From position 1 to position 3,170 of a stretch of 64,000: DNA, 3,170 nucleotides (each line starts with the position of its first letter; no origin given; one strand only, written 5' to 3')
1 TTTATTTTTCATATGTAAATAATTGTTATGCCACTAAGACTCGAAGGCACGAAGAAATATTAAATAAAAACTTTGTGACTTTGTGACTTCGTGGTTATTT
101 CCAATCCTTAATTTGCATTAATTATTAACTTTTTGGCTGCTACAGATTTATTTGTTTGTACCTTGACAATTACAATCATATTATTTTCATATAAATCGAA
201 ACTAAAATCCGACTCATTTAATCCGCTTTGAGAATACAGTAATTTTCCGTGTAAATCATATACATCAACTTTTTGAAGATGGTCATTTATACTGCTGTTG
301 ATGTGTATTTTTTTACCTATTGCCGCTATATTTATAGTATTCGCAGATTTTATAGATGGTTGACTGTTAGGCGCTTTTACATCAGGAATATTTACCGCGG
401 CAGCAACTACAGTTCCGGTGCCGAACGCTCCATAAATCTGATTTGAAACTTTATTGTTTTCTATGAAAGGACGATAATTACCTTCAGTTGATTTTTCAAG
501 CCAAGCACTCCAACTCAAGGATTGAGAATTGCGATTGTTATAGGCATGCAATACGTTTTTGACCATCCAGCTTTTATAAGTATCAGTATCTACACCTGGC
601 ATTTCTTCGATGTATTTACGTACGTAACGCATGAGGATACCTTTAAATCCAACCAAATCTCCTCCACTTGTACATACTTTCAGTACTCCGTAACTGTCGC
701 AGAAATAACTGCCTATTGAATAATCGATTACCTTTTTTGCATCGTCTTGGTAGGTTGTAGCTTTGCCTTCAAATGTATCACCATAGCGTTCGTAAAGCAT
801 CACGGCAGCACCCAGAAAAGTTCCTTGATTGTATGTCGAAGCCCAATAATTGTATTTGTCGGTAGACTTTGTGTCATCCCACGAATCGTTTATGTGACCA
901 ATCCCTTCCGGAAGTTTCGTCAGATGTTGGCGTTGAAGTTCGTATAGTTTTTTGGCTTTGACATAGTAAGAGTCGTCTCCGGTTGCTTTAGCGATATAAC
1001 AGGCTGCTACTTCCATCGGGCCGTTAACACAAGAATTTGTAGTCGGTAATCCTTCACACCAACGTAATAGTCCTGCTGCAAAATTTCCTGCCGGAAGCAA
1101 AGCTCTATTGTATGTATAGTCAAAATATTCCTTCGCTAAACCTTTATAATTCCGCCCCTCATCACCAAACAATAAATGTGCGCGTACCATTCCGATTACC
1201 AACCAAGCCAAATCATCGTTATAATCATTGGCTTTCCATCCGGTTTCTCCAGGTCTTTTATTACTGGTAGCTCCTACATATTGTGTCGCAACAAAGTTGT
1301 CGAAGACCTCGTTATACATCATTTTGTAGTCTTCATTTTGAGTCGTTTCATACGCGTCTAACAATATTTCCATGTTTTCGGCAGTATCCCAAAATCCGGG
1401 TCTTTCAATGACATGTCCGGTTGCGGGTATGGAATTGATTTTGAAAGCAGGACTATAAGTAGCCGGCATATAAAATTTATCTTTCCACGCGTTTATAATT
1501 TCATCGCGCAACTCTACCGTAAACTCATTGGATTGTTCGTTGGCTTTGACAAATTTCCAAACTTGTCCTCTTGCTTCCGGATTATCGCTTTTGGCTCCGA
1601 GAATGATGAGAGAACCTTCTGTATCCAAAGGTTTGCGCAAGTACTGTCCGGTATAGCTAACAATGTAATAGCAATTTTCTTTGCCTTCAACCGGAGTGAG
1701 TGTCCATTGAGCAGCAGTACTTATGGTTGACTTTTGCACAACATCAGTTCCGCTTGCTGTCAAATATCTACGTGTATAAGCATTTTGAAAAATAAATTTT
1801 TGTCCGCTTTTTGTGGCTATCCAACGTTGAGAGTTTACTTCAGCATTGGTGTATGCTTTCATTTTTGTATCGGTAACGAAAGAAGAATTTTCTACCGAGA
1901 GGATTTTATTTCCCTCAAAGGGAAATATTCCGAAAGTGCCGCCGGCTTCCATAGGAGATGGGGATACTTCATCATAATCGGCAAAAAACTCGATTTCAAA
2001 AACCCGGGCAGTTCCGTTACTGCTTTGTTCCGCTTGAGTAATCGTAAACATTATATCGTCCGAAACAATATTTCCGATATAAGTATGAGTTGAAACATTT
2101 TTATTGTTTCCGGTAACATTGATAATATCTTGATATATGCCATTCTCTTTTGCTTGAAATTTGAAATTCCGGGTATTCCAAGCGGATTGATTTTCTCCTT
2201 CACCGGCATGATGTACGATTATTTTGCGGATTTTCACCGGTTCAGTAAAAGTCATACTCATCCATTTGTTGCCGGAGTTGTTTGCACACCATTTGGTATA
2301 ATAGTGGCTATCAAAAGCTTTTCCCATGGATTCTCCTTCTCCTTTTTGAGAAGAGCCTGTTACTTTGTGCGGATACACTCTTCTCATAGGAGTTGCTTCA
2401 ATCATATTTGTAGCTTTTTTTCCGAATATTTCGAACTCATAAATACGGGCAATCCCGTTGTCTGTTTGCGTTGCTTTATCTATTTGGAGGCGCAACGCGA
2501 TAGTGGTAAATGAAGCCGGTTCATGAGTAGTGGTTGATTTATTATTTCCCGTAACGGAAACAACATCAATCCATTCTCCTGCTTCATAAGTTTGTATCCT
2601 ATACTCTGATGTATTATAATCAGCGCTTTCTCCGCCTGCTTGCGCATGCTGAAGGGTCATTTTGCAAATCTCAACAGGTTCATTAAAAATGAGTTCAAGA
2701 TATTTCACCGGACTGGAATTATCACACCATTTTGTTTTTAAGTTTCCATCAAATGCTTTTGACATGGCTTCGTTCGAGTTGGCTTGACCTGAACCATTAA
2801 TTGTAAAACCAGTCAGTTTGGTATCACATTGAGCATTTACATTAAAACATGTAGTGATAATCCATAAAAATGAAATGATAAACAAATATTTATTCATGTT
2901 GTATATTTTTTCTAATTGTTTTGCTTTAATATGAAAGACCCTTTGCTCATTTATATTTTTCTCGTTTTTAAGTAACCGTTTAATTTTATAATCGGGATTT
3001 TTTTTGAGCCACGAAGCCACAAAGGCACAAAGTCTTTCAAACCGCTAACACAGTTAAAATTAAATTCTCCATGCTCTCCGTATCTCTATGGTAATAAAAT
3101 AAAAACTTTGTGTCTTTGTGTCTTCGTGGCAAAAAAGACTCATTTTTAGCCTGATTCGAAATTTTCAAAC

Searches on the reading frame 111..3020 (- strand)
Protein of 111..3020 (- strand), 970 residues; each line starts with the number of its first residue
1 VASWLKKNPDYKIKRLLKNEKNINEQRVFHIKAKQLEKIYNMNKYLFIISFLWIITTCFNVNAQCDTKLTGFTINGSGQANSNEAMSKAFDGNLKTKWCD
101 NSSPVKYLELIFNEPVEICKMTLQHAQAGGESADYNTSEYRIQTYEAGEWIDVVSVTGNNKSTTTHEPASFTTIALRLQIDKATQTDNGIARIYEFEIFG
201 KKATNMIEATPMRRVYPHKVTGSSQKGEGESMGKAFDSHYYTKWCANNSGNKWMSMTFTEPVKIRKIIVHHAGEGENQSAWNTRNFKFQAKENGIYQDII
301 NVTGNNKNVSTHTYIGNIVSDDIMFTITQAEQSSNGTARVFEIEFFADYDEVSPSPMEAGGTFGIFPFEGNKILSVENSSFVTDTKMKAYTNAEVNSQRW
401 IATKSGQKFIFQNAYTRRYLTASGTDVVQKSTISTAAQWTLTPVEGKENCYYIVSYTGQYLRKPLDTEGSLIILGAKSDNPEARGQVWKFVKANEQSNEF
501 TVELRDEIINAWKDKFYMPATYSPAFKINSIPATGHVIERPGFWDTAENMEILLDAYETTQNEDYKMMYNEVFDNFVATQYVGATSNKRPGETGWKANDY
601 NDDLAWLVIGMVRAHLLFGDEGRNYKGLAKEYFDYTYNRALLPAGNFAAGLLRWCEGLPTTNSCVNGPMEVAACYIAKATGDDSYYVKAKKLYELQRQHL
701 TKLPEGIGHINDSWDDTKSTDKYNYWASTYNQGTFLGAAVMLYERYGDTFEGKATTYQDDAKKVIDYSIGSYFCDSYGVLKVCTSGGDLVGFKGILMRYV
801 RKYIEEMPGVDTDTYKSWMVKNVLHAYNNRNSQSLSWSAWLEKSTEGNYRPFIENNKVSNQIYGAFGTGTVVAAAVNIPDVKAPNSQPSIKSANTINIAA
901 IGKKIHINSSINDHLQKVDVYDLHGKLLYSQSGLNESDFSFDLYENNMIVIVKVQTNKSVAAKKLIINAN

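Call 82: search_protein_families(library=pfam, proteins=[window:111-3020:-], max_evalue=0.000001)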
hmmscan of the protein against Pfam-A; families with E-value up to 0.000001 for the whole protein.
window:111-3020:- (970 aa): 3 families
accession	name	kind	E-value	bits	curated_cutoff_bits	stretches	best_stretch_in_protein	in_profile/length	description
PF03663.20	Glyco_hydro_76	-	2.6e-30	106.6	25.9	1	538-850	29-340/366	Glycosyl hydrolase family 76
PF00754.31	F5_F8_type_C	-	1.5e-22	80.5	28.2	2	74-196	2-127/127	F5/8 type C domain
PF22633.2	F5_F8_type_C_2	-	4e-15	56.6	27.8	1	88-166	1-79/91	NedA-like, galactose-binding domain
